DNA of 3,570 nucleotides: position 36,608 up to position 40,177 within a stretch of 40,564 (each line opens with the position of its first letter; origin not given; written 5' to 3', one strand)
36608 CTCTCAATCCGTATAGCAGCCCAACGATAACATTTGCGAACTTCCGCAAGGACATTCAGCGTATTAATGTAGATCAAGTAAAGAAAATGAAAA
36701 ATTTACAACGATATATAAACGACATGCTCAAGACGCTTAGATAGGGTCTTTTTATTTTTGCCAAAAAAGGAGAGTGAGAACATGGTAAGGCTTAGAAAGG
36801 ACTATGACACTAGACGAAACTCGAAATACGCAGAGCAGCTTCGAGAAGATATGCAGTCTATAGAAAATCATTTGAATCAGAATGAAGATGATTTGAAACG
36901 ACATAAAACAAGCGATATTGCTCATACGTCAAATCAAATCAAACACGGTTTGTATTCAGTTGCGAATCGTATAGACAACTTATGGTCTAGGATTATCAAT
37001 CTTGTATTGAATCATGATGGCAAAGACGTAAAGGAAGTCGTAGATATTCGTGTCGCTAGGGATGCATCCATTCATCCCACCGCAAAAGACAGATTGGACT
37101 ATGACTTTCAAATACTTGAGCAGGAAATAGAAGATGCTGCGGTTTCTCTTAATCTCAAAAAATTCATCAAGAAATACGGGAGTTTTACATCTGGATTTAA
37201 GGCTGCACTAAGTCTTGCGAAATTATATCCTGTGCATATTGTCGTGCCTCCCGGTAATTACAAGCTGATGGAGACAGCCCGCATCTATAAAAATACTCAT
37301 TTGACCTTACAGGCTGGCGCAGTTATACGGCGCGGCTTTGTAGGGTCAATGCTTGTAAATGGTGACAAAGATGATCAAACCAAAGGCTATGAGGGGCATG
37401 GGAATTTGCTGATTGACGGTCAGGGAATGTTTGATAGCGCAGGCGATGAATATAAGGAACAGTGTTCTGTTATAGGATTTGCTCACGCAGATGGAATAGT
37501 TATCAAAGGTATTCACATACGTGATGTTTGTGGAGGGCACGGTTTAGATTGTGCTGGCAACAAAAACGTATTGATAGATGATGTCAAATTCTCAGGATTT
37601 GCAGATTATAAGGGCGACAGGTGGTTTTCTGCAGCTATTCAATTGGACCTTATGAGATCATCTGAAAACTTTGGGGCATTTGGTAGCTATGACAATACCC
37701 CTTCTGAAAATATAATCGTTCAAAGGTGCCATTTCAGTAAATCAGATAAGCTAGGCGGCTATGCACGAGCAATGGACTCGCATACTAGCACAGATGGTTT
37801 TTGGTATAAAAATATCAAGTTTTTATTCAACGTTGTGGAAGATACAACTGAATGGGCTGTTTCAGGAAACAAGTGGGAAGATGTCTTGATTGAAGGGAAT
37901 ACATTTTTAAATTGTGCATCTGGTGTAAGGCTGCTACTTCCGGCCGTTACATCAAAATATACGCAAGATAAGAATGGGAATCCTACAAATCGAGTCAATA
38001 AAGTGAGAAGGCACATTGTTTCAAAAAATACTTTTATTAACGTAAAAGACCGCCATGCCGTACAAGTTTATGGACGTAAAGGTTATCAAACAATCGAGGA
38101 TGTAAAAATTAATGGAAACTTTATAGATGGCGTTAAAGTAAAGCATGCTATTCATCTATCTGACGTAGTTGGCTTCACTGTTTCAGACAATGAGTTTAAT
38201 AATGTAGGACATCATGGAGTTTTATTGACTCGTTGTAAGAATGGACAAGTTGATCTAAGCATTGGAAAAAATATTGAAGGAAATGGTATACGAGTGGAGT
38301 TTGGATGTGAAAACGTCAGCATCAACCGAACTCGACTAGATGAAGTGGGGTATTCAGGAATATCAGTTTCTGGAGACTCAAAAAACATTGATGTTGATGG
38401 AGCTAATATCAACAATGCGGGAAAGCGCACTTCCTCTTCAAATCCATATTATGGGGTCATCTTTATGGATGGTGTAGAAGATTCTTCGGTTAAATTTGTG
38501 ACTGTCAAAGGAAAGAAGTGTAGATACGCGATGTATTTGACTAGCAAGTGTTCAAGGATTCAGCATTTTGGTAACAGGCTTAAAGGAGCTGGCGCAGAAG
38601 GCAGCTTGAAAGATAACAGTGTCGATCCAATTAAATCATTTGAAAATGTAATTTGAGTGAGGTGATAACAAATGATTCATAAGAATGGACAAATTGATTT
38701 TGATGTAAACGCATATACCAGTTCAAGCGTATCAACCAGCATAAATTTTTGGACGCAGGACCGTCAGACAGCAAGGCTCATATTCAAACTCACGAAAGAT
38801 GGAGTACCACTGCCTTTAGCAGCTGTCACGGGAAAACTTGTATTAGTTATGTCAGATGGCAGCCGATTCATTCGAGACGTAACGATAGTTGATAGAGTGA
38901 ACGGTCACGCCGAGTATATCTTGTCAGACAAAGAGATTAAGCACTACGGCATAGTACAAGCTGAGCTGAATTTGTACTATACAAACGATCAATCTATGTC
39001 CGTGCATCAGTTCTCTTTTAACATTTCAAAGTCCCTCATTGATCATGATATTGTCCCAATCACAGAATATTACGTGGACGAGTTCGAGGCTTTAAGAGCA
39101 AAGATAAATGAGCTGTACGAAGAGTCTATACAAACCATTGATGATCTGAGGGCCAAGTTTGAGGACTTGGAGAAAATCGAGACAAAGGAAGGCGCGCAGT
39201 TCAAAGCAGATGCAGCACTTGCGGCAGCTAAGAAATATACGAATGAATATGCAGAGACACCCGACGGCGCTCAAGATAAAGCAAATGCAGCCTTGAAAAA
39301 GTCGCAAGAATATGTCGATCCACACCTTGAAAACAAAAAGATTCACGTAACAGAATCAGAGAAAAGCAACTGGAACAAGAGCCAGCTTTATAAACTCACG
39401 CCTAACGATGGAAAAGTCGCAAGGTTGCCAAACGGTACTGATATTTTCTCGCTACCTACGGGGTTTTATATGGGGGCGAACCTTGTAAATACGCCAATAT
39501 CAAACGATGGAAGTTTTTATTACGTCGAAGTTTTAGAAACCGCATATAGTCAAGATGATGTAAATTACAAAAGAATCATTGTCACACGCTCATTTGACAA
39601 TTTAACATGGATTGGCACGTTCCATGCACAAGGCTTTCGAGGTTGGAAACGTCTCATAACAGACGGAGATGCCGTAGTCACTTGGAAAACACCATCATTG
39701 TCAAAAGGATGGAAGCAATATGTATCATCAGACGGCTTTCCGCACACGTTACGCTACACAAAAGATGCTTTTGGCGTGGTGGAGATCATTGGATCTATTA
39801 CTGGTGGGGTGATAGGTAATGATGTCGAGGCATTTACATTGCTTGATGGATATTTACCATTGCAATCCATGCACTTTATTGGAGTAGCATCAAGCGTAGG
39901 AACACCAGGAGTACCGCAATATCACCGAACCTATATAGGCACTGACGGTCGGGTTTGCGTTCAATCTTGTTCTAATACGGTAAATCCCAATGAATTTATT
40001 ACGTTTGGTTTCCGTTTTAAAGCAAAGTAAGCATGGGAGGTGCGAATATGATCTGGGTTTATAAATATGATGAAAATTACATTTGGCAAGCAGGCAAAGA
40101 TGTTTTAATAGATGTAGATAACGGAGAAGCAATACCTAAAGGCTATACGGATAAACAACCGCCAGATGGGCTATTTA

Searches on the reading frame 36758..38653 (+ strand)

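Call 54: search_protein_families(library=pfam, proteins=[window:36758-38653:+], max_evalue=0.001)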
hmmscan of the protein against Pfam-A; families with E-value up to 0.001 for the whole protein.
window:36758-38653:+ (632 aa): 1 family
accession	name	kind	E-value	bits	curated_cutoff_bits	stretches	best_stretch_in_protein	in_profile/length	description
PF13229.12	Beta_helix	-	1.5e-08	34.9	25.9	1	420-572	12-147/158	Right handed beta helix region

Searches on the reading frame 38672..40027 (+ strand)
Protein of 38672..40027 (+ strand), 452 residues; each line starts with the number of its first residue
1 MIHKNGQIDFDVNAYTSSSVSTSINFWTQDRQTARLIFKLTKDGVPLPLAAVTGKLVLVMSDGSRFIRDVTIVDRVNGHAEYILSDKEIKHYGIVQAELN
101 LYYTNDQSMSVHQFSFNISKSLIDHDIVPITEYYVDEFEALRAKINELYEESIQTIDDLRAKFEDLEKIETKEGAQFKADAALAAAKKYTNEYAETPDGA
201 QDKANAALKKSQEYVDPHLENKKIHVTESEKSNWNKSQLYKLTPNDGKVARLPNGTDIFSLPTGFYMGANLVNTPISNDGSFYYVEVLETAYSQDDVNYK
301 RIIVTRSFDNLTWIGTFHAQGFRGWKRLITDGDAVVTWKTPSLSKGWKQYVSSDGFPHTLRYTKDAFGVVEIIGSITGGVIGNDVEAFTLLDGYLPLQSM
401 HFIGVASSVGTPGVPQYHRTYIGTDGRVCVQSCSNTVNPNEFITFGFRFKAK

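Call 54: search_protein_families(library=pfam, proteins=[window:38672-40027:+], max_evalue=0.001)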
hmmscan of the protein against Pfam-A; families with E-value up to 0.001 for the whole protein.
window:38672-40027:+ (452 aa): 1 family
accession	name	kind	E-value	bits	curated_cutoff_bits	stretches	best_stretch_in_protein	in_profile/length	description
PF10651.15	BppU_N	-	3.8e-32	111.4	23.1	1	5-147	2-142/142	BppU N-terminal domain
